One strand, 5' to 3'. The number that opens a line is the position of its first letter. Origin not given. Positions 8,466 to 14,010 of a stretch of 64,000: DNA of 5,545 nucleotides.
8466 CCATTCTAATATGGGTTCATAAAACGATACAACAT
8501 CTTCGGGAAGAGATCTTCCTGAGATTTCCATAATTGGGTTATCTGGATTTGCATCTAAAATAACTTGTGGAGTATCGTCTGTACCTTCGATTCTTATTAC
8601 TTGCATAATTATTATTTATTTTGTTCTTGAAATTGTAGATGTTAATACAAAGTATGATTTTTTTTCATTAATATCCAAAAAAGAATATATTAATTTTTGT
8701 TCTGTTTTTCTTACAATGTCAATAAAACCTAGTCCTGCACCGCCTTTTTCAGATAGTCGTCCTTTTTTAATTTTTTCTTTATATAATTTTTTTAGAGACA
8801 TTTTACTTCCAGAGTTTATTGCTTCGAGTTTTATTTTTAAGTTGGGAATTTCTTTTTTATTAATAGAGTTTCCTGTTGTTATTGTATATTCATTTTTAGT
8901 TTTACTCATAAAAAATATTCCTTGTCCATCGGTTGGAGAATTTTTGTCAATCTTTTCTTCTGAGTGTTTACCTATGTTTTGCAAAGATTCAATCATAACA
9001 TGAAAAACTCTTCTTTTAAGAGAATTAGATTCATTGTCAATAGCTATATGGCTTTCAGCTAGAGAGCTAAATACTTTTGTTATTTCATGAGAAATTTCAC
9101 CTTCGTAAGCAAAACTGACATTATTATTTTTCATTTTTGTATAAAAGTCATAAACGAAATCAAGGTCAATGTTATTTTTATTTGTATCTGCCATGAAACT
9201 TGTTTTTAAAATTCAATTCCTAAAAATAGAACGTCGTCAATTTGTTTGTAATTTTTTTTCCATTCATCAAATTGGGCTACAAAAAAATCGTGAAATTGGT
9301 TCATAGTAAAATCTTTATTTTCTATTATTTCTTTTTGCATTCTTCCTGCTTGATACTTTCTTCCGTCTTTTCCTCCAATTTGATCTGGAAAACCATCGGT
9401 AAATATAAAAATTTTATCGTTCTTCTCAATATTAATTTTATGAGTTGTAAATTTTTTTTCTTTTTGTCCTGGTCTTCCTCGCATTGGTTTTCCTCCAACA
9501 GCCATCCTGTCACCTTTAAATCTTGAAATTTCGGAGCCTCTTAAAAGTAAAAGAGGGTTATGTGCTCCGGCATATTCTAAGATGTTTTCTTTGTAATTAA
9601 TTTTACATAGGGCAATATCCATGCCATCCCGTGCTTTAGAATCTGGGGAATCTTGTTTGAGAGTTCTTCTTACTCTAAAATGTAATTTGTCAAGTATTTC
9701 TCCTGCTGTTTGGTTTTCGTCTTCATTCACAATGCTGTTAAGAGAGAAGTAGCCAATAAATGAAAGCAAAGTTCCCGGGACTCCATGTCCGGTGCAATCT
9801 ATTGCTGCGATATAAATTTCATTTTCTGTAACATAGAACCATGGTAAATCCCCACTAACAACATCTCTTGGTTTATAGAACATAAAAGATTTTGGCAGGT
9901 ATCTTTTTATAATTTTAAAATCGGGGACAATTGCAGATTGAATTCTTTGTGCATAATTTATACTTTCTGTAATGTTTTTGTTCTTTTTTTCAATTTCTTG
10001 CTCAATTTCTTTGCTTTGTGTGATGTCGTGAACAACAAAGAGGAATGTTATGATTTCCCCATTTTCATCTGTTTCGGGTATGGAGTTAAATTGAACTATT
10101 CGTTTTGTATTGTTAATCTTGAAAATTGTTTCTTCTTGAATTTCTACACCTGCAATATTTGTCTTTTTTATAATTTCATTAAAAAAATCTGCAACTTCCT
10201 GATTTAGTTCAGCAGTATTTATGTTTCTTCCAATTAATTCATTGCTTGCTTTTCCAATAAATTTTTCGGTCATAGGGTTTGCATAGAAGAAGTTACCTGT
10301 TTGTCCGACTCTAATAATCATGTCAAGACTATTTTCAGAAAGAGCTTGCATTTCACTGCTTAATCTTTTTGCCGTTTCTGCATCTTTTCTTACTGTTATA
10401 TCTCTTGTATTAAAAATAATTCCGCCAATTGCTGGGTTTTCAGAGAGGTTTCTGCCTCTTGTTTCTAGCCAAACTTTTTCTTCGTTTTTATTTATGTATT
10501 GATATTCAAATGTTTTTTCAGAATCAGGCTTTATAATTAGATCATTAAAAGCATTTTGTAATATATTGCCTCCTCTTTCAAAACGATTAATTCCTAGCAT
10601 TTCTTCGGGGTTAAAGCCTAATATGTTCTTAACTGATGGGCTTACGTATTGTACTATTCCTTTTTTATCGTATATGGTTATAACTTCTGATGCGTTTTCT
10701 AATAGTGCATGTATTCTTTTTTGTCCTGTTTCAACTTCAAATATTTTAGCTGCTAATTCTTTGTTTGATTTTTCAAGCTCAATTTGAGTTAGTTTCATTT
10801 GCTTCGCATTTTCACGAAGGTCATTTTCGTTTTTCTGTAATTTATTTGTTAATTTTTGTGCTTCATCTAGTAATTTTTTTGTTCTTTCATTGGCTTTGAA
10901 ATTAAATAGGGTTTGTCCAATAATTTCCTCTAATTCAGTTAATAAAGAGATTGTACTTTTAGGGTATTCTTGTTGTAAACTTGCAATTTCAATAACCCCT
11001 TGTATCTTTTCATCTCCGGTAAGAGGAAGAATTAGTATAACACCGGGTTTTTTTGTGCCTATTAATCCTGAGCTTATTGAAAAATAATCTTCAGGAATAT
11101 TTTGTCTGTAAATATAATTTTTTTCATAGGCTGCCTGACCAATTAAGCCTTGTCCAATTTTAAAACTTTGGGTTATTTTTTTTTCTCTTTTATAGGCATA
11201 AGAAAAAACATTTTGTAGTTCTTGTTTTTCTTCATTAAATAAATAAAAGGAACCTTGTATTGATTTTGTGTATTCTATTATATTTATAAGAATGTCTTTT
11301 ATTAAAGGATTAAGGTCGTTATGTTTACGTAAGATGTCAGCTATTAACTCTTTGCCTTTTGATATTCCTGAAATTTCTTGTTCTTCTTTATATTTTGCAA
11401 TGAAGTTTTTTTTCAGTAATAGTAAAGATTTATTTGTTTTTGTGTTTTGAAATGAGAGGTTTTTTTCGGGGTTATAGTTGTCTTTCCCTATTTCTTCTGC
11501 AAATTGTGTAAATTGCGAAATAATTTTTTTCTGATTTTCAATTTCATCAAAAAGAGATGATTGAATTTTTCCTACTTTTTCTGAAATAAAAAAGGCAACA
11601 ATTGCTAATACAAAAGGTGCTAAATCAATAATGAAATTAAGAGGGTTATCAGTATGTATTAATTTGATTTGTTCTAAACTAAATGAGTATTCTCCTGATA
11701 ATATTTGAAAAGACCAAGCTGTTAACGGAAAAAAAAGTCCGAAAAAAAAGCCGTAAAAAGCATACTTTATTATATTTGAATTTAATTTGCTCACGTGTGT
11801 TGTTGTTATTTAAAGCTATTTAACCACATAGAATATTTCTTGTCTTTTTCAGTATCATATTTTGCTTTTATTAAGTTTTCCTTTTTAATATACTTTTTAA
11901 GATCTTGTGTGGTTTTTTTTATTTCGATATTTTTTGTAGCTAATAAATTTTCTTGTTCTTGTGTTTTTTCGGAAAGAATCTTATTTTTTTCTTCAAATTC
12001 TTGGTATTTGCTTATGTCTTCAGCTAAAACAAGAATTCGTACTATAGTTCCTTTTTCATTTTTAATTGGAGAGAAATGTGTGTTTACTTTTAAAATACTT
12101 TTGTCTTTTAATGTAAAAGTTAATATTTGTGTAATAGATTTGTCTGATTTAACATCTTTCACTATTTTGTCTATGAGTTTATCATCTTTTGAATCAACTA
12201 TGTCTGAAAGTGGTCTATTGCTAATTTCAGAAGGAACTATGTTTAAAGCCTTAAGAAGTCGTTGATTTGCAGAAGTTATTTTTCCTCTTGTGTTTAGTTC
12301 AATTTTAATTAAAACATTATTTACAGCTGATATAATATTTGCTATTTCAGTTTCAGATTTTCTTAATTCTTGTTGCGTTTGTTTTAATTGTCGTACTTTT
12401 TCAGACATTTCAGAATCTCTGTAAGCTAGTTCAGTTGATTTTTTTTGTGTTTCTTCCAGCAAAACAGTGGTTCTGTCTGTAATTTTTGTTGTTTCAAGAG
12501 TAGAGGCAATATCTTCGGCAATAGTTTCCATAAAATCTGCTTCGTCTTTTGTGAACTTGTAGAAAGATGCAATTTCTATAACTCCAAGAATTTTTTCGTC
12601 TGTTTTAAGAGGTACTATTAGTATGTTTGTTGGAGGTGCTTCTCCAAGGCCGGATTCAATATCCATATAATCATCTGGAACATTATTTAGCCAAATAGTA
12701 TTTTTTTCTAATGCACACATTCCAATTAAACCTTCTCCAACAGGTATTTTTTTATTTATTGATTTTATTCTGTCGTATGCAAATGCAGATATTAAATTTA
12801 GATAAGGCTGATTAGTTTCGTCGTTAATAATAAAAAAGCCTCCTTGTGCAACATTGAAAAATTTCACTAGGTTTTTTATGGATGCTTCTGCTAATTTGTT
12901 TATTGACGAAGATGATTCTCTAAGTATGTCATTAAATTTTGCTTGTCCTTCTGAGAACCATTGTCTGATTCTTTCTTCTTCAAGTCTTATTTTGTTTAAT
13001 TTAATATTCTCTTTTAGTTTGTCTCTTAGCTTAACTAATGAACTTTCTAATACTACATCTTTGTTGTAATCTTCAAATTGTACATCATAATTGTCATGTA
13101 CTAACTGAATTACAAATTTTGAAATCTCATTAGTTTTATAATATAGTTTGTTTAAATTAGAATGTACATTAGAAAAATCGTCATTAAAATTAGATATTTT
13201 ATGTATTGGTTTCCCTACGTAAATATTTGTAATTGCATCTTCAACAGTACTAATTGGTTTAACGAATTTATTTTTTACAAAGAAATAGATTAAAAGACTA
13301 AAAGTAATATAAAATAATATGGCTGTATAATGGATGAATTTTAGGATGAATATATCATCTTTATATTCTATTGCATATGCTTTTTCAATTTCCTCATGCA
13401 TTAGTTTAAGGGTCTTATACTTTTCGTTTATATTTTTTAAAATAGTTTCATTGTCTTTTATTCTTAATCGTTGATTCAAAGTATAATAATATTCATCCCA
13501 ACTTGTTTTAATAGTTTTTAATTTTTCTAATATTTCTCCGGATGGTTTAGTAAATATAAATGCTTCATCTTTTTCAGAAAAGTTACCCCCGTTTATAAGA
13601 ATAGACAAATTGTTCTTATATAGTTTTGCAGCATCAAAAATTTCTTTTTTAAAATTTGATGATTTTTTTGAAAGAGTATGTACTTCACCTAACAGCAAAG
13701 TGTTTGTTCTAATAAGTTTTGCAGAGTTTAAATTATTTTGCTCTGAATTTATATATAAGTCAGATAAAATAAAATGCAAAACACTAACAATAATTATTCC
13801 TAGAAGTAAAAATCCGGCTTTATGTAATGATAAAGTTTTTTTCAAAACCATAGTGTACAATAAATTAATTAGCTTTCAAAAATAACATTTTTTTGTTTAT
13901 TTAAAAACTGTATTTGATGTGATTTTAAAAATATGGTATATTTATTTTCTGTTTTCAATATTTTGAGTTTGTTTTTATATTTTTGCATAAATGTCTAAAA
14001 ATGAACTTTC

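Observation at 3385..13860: Sia-type partner-switch cassette without a diguanylate cyclase, next to an atypical ABC exporter and two secreted proteins: a candidate uncharacterised signalling-export system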

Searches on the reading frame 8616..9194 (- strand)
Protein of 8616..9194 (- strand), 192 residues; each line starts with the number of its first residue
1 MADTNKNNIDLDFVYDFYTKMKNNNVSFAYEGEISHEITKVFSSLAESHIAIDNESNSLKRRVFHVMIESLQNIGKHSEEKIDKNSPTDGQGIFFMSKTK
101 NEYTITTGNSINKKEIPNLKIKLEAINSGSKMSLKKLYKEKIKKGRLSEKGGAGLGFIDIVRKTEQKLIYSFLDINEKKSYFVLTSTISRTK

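Call 4: search_protein_families(library=pfam, proteins=[window:8616-9194:-], max_evalue=0.01)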
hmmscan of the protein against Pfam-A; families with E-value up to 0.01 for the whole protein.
window:8616-9194:- (192 aa): 1 family
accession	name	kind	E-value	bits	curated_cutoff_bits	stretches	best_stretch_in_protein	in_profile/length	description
PF19788.4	DUF6272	-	5.7e-38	130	26.6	1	53-182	5-134/134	Family of unknown function (DUF6272)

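Call 5: search_protein_families(library=ncbifam, proteins=[window:8616-9194:-], max_evalue=0.01)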
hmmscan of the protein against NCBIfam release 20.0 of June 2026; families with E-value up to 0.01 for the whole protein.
window:8616-9194:- (192 aa): 3 families
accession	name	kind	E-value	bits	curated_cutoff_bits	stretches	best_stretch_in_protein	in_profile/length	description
NF038262.1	SiaB_fam_kinase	subfamily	2.5e-46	157.4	85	1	14-188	1-177/177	SiaB family protein kinase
NF038264.1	kinase_SiaB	equivalog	1.5e-18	67.2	225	1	16-187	4-175/176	biofilm regulation protein kinase SiaB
NF052618.1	slr1658_cyano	equivalog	5.5e-05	22.8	200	1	46-187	53-186/191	slr1658 family protein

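Call 15: search_solved_structures(query=window:8616-9194:-, max_evalue=1, show_alignments=2)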
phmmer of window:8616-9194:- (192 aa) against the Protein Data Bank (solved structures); distinct sequences matched with E-value up to 1: 1.
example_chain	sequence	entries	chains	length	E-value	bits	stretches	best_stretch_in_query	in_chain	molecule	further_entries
6kko_A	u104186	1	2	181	4.3e-11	46.4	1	9-186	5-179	Putative serine phosphatase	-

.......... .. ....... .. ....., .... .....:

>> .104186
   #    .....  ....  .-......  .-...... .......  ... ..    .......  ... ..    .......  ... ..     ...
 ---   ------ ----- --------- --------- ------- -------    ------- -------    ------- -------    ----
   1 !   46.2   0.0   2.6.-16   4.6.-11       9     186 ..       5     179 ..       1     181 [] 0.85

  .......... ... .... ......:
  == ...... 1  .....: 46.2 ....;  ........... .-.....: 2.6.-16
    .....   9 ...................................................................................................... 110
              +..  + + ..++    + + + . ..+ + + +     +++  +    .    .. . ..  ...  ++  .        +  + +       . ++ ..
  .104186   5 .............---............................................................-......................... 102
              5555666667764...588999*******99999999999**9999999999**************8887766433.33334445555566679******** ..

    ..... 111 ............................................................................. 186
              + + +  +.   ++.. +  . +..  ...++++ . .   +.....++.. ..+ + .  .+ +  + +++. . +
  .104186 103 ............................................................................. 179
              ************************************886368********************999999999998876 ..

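Call 76: search_protein_families(library=padloc, proteins=[window:8616-9194:-], max_evalue=0.001)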
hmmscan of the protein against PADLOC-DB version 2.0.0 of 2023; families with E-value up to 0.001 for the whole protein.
window:8616-9194:- (192 aa): 0 families

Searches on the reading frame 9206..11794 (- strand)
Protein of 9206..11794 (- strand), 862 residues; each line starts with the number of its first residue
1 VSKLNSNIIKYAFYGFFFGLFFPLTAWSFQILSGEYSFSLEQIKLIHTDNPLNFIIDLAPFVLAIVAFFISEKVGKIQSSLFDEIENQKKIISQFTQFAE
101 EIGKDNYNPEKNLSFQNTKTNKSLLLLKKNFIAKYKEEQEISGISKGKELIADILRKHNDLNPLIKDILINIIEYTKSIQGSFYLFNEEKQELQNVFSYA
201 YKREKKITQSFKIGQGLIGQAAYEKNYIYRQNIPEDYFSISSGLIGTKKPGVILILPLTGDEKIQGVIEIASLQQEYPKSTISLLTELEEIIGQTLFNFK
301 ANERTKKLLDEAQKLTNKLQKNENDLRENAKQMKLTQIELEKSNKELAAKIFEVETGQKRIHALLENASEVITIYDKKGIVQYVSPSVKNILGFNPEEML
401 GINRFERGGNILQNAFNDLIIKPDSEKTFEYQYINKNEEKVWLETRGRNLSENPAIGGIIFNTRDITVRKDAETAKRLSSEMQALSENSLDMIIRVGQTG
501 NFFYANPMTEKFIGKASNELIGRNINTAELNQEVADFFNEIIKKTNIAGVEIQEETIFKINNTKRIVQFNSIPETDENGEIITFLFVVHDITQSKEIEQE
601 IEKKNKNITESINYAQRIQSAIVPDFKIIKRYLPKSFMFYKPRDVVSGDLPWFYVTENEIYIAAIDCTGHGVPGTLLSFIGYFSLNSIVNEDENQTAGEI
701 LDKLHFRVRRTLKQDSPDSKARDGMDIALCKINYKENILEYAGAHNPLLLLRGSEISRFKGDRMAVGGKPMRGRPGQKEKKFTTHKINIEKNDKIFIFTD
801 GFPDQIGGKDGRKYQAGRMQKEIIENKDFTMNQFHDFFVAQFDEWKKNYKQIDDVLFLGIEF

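Call 4: search_protein_families(library=pfam, proteins=[window:9206-11794:-], max_evalue=0.01)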
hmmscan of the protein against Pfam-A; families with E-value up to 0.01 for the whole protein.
window:9206-11794:- (862 aa): 8 families
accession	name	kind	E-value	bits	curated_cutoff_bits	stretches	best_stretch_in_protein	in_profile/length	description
PF13426.13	PAS_9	-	3.4e-18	66.3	27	2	493-593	5-103/103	PAS domain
PF00989.32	PAS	-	2.6e-16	60.1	22.6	2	481-591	2-113/113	PAS fold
PF07228.17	SpoIIE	-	1.4e-13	51.6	25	1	658-861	3-190/192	Stage II sporulation protein E (SpoIIE)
PF08448.16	PAS_4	-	1e-12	48.7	23.1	1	487-595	2-109/110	PAS fold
PF13185.12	GAF_2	-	1.8e-08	35.1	28.6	1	165-295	8-134/136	GAF domain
PF13188.13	PAS_8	-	2.4e-05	24.5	21.8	0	360-401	2-44/65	PAS domain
PF08447.18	PAS_3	-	0.00041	21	25.6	1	383-452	3-78/89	PAS fold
PF13492.12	GAF_3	-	0.0043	17.9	27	1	182-287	23-118/129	GAF domain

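Call 5: search_protein_families(library=ncbifam, proteins=[window:9206-11794:-], max_evalue=0.01)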
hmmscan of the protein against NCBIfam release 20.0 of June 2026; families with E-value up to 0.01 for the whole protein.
window:9206-11794:- (862 aa): 10 families
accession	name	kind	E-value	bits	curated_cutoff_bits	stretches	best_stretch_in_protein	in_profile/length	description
NF038263.1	prot_phos_SiaA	equivalog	1.1e-43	149.8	700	1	595-860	398-655/658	biofilm regulation protein phosphatase SiaA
TIGR00229.1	sensory_box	domain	1.9e-24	86.2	22.9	2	484-601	9-126/126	PAS domain S-box protein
NF053781.1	cdiGMPphdstlr2612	equivalog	3.5e-16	58.1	1600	2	355-401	711-757/1268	Tlr1612 family c-di-GMP phosphodiesterase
NF046044.1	PnpS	equivalog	1.8e-11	43.7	400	2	472-599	47-168/390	two-component system histidine kinase PnpS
NF008302.0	PRK11091.1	equivalog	6.5e-06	24.6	838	1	466-612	140-287/779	aerobic respiration two-component sensor histidine kinase ArcB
TIGR02966.1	phoR_proteo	equivalog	8.8e-06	25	334.2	1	478-599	4-112/333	phosphate regulon sensor histidine kinase PhoR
NF041777.1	sens_FixL_Rhizob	equivalog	4.9e-05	22.2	850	0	353-403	117-167/485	sensor protein FixL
NF052573.1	HisKinEspAMyxo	equivalog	5.5e-05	21.4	1400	1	429-600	205-374/755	serine histidine kinase EspA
TIGR02938.1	nifL_nitrog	equivalog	0.00038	19.1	242.45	0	498-616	22-139/494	nitrogen fixation negative regulator NifL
NF045675.1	PhdiestaseDibA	equivalog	0.0059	15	980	0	468-603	69-201/623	phosphodiesterase DibA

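Call 76: search_protein_families(library=padloc, proteins=[window:9206-11794:-], max_evalue=0.001)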
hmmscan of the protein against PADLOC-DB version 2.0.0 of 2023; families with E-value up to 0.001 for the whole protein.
window:9206-11794:- (862 aa): 0 families

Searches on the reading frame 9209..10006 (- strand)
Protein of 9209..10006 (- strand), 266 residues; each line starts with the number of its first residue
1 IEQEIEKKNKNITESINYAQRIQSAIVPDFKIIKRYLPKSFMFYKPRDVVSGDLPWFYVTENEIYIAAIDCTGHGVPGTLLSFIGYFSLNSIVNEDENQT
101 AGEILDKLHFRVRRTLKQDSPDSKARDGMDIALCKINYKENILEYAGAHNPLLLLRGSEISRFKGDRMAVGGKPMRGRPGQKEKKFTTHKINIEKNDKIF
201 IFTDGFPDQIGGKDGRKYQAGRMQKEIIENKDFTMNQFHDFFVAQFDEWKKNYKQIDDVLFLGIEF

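Call 86: search_solved_structures(query=window:9209-10006:-, max_evalue=0.001, show_alignments=1)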
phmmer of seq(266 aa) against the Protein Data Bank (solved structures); distinct sequences matched with E-value up to 0.001: 1.
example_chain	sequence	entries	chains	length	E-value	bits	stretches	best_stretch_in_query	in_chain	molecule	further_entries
6k4e_A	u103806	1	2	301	1.3e-27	100.1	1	4-266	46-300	Putative serine phosphatase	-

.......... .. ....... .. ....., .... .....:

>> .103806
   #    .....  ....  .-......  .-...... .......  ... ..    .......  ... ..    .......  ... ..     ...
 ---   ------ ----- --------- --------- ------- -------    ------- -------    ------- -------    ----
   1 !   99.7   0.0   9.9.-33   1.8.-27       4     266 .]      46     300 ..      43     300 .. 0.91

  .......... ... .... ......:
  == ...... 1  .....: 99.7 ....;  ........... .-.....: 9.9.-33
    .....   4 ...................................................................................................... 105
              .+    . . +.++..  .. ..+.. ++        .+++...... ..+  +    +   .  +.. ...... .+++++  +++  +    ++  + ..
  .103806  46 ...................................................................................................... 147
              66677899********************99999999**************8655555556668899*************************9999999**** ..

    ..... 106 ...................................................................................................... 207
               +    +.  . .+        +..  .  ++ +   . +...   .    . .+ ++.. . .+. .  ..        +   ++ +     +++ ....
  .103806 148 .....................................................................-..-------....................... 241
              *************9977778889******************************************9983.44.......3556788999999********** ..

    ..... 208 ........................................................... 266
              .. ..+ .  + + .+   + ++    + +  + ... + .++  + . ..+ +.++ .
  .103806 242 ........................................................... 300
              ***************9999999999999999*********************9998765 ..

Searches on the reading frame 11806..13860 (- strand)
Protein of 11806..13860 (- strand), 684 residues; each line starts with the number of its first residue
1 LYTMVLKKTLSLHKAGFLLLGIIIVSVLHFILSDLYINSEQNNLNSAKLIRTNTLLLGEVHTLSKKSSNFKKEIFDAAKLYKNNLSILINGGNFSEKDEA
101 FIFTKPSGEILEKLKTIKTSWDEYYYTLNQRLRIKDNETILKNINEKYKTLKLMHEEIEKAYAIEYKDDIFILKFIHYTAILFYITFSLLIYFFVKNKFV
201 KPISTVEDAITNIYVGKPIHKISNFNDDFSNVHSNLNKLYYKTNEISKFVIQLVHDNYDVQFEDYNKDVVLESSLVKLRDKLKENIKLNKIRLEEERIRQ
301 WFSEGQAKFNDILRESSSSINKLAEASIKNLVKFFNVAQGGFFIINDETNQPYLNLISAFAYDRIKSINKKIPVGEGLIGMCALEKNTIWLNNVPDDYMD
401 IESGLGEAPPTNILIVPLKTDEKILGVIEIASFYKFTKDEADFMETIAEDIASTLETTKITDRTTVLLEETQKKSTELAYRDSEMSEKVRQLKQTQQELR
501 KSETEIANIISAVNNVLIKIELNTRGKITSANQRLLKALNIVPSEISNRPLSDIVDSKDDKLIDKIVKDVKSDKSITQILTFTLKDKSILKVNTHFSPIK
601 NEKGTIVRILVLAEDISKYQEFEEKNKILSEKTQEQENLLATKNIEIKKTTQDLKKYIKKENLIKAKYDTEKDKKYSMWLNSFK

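Call 4: search_protein_families(library=pfam, proteins=[window:11806-13860:-], max_evalue=0.01)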
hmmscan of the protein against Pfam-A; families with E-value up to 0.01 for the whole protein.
window:11806-13860:- (684 aa): 7 families
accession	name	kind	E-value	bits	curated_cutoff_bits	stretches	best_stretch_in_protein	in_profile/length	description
PF13185.12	GAF_2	-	2.4e-18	67.1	28.6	1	318-456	2-136/136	GAF domain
PF13426.13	PAS_9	-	5.9e-10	39.8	27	1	522-617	7-102/103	PAS domain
PF01590.32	GAF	-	5.7e-09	37.1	22.4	1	322-454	4-132/133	GAF domain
PF08448.16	PAS_4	-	2.3e-05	25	23.1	1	522-617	11-106/110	PAS fold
PF13492.12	GAF_3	-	7.8e-05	23.5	27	1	407-456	77-128/129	GAF domain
PF00989.32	PAS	-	0.00019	21.8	22.6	1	521-616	16-113/113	PAS fold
PF08447.18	PAS_3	-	0.0048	17.6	25.6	0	529-610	2-86/89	PAS fold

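Call 5: search_protein_families(library=ncbifam, proteins=[window:11806-13860:-], max_evalue=0.01)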
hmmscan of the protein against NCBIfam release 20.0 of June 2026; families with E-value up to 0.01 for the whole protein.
window:11806-13860:- (684 aa): 3 families
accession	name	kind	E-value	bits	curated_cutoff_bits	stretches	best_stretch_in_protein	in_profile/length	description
NF047874.1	MASE3_PAS_HK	subfamily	5.6e-08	32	560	1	434-636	197-395/655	MASE3 domain-containing sensor histidine kinase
NF047786.1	his_kin_MadS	equivalog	1.2e-05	24.6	500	1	413-502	130-221/434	MadS family sensor histidine kinase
TIGR00229.1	sensory_box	domain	0.00021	21.4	22.9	1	520-625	19-125/126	PAS domain S-box protein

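Call 76: search_protein_families(library=padloc, proteins=[window:11806-13860:-], max_evalue=0.001)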
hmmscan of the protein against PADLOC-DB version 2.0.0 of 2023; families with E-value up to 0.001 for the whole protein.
window:11806-13860:- (684 aa): 0 families
